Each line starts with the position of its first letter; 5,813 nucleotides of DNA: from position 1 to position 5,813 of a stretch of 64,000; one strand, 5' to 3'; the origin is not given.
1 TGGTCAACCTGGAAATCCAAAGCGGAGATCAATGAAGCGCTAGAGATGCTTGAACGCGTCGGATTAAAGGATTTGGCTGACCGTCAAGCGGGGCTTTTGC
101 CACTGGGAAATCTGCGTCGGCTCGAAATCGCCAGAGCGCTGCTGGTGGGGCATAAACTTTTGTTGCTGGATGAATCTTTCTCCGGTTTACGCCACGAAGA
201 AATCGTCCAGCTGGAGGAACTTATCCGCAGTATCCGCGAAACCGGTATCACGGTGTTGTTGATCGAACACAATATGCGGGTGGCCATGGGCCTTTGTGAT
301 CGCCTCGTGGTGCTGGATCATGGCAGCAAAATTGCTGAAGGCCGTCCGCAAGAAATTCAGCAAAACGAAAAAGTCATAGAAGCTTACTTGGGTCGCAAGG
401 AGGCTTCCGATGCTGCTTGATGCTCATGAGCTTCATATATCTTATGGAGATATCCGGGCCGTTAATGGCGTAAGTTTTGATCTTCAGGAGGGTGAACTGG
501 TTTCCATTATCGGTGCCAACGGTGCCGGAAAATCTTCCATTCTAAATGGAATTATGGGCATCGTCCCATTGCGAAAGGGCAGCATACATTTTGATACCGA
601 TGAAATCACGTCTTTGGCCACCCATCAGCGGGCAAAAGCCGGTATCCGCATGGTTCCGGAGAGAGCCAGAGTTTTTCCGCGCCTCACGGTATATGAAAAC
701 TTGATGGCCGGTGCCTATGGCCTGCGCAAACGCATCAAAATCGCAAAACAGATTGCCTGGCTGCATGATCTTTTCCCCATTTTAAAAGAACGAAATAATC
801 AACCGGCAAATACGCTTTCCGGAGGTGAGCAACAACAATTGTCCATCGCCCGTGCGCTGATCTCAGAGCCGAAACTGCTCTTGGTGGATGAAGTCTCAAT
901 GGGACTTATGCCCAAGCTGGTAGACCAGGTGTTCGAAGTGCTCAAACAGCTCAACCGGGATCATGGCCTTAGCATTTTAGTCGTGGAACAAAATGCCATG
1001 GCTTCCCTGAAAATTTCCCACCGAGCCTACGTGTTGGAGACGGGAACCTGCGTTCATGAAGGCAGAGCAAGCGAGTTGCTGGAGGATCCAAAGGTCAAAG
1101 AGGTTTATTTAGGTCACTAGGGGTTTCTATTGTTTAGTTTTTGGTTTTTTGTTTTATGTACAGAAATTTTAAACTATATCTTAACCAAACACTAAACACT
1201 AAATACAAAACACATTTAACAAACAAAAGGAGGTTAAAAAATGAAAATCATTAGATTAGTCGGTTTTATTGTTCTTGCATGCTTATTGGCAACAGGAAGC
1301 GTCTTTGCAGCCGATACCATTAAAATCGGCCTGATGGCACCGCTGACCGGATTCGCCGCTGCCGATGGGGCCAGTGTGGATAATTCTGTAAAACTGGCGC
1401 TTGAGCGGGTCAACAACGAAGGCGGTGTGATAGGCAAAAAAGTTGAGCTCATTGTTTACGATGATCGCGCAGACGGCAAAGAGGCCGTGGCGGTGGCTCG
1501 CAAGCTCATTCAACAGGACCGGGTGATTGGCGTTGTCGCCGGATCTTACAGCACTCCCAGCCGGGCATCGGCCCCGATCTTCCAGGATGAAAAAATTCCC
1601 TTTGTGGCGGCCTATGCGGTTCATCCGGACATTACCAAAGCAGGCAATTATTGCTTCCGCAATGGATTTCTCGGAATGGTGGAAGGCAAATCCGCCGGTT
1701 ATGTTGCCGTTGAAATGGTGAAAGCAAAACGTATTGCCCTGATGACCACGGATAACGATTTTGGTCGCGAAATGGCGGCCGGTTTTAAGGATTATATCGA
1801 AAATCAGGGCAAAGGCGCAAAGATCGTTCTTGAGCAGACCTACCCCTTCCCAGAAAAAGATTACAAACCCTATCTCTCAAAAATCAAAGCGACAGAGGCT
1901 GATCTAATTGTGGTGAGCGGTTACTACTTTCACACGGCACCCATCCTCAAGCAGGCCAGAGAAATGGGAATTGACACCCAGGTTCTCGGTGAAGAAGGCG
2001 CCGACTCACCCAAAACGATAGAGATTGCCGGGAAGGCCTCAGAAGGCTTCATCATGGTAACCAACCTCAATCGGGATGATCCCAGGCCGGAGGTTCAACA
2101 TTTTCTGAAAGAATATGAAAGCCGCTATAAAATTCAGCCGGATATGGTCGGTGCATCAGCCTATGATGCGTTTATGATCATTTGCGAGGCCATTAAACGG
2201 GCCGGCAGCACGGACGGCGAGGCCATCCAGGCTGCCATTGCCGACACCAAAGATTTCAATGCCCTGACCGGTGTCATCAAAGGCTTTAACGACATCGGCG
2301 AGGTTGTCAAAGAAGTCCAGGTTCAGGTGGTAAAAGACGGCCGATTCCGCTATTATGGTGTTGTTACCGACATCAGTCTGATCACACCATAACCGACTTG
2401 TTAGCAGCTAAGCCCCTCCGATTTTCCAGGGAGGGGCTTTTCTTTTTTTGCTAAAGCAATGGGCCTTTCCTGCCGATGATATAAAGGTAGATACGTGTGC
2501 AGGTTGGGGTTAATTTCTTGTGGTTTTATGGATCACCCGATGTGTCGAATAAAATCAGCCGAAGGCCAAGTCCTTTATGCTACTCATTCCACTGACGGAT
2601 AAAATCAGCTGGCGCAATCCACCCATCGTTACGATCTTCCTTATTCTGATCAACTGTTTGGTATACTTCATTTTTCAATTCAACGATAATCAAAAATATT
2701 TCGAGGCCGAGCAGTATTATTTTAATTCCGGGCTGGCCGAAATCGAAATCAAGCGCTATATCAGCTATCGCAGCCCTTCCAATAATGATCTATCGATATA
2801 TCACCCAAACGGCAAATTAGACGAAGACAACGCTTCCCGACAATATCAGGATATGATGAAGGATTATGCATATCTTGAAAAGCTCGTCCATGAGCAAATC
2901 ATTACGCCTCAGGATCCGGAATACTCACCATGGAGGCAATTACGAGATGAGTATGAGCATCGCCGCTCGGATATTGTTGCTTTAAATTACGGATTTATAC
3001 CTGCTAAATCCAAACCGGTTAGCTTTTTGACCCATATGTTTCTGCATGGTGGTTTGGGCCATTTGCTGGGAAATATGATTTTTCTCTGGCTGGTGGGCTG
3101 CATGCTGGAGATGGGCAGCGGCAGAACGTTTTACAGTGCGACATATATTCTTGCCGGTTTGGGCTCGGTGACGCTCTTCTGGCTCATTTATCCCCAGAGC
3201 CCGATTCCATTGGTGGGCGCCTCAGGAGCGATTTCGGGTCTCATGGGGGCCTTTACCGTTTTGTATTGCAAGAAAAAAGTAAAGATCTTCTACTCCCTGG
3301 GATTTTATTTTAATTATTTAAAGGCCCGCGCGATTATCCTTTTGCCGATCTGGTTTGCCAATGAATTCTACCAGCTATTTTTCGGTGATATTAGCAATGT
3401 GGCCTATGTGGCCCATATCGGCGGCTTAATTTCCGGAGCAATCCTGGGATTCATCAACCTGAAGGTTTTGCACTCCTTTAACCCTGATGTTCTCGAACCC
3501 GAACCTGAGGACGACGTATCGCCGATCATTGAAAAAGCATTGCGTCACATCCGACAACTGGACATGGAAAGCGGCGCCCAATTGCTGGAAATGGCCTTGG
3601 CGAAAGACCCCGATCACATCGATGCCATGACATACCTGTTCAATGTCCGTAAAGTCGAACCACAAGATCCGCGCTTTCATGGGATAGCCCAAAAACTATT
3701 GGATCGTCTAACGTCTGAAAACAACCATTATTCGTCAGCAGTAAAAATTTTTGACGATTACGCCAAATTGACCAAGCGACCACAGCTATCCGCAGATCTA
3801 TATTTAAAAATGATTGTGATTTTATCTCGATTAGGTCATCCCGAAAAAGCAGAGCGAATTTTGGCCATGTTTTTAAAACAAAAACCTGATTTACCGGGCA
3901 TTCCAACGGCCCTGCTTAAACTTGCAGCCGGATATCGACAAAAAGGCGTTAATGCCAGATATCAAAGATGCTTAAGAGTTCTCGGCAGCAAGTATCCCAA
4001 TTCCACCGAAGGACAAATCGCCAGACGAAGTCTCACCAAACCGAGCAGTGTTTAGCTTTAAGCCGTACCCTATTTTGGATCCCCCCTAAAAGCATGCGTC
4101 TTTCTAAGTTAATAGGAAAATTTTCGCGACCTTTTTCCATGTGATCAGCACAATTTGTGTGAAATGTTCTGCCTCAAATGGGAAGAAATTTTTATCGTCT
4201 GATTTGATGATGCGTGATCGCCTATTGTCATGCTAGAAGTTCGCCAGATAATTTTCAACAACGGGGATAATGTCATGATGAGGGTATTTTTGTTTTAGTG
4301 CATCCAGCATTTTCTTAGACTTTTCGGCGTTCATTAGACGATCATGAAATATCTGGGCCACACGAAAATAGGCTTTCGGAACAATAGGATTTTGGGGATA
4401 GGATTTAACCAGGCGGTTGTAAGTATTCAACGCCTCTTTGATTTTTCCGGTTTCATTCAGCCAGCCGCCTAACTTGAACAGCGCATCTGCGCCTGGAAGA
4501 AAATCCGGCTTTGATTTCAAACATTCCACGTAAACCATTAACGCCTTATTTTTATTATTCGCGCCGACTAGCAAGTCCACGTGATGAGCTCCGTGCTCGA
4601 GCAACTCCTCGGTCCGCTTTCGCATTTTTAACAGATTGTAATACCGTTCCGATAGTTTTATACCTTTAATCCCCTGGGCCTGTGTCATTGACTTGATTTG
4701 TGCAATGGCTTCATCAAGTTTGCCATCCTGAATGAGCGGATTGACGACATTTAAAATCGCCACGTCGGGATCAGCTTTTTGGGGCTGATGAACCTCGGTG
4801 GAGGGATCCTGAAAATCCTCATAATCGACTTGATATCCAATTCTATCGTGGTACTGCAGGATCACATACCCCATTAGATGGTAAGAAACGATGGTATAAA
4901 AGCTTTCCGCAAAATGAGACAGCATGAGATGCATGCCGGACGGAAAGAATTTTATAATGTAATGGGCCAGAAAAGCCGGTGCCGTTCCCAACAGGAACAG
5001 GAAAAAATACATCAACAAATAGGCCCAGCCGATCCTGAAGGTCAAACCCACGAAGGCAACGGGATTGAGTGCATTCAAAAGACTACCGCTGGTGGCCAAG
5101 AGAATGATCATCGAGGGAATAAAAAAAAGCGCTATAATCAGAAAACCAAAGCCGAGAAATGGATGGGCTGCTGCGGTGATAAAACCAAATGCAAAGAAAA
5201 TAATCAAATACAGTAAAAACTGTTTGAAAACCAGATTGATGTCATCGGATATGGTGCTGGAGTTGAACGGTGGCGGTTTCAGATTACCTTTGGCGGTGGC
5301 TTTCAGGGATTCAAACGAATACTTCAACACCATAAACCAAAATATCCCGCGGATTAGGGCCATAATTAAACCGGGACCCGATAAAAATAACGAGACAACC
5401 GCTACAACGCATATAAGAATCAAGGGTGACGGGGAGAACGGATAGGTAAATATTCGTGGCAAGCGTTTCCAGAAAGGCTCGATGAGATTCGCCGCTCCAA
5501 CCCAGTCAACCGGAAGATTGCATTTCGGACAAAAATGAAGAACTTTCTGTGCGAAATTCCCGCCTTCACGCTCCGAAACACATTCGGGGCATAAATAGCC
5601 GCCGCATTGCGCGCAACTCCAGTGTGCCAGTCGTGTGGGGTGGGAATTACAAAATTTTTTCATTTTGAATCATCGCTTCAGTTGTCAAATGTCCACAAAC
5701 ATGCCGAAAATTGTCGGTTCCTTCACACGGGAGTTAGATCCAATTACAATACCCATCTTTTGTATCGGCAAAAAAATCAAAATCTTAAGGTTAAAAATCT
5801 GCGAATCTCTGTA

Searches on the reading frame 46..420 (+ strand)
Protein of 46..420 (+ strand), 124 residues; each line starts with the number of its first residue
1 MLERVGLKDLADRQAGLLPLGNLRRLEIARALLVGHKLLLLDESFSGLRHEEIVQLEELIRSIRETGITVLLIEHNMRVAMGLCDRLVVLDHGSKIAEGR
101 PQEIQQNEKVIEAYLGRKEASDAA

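Call 93: search_protein_families(library=pfam, proteins=[window:46-420:+], max_evalue=0.01)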
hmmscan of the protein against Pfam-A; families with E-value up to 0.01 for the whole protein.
window:46-420:+ (124 aa): 2 families
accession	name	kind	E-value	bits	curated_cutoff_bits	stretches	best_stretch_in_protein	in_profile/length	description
PF12399.14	BCA_ABC_TP_C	-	1.7e-12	47.1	25.5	1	95-118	2-25/27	Branched-chain amino acid ATP-binding cassette transporter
PF00005.33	ABC_tran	-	7e-06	27.1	25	1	2-45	89-136/137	ABC transporter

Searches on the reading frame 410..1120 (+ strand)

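Call 11: search_protein_families(library=pfam, proteins=[window:410-1120:+])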
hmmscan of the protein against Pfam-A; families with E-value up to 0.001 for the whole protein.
window:410-1120:+ (236 aa): 6 families
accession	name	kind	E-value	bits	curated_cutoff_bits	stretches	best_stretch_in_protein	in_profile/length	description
PF00005.33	ABC_tran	-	2.3e-32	112.9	25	1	18-161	1-134/137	ABC transporter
PF13304.12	AAA_21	-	6.2e-09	36.8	27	0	127-183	229-288/304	AAA domain, putative AbiEii toxin, Type IV TA system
PF02463.25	SMC_N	-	5.7e-06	26.4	40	1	29-198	25-203/220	RecF/RecN/SMC N terminal domain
PF13245.12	AAA_19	-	6.8e-05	23.5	25.1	1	29-182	12-115/134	AAA domain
PF13476.12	AAA_23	-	7.8e-05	23.8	27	1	14-48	6-39/201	AAA domain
PF13555.12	AAA_29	-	0.0008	19.5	27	0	20-51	14-45/61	P-loop containing region of AAA domain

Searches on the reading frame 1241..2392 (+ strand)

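Call 11: search_protein_families(library=pfam, proteins=[window:1241-2392:+])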
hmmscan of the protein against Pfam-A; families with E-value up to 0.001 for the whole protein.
window:1241-2392:+ (383 aa): 3 families
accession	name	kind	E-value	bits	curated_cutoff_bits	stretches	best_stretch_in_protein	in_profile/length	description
PF13458.12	Peripla_BP_6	-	7.3e-69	233.5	31.7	1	26-367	1-342/343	Periplasmic binding protein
PF13433.12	Peripla_BP_5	-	4.1e-27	95.7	27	1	27-369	1-342/363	Periplasmic binding protein domain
PF01094.35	ANF_receptor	-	2.2e-22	80.1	25.4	1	47-333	3-298/353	Receptor family ligand binding region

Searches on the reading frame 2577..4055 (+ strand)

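Call 11: search_protein_families(library=pfam, proteins=[window:2577-4055:+])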
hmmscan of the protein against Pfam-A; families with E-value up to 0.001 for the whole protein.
window:2577-4055:+ (492 aa): 4 families
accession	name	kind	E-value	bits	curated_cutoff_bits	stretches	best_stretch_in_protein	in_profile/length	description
PF01694.28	Rhomboid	-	2.2e-27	96.4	22.6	1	147-295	4-141/143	Rhomboid domain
PF13428.12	TPR_14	-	2.6e-06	28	23.5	0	407-440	2-35/44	Tetratricopeptide repeat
PF14559.12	TPR_19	-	5.3e-06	27.1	25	0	382-438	4-57/68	Tetratricopeptide repeat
PF13174.12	TPR_6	-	0.00039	21.3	26.3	0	445-476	2-33/33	Tetratricopeptide repeat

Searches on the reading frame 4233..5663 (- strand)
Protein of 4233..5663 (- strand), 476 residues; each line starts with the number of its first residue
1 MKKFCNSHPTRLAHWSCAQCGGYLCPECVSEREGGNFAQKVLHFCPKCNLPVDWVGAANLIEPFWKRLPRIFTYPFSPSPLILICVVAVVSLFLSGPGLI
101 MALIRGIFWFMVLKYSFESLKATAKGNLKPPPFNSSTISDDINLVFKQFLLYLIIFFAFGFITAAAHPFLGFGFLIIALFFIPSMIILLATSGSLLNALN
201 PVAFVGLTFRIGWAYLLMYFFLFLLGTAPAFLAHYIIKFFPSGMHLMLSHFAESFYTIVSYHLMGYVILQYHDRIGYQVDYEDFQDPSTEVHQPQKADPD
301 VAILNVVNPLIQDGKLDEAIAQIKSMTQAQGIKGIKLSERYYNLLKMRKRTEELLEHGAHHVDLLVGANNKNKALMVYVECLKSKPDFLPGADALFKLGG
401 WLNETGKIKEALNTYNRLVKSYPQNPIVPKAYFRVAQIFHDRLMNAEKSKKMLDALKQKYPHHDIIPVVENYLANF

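Call 11: search_protein_families(library=pfam, proteins=[window:4233-5663:-])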
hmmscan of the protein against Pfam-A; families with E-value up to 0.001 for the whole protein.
window:4233-5663:- (476 aa): 1 family
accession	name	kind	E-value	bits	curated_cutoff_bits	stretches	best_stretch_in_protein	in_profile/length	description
PF13174.12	TPR_6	-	5.3e-09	36.6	26.3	1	393-424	1-32/33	Tetratricopeptide repeat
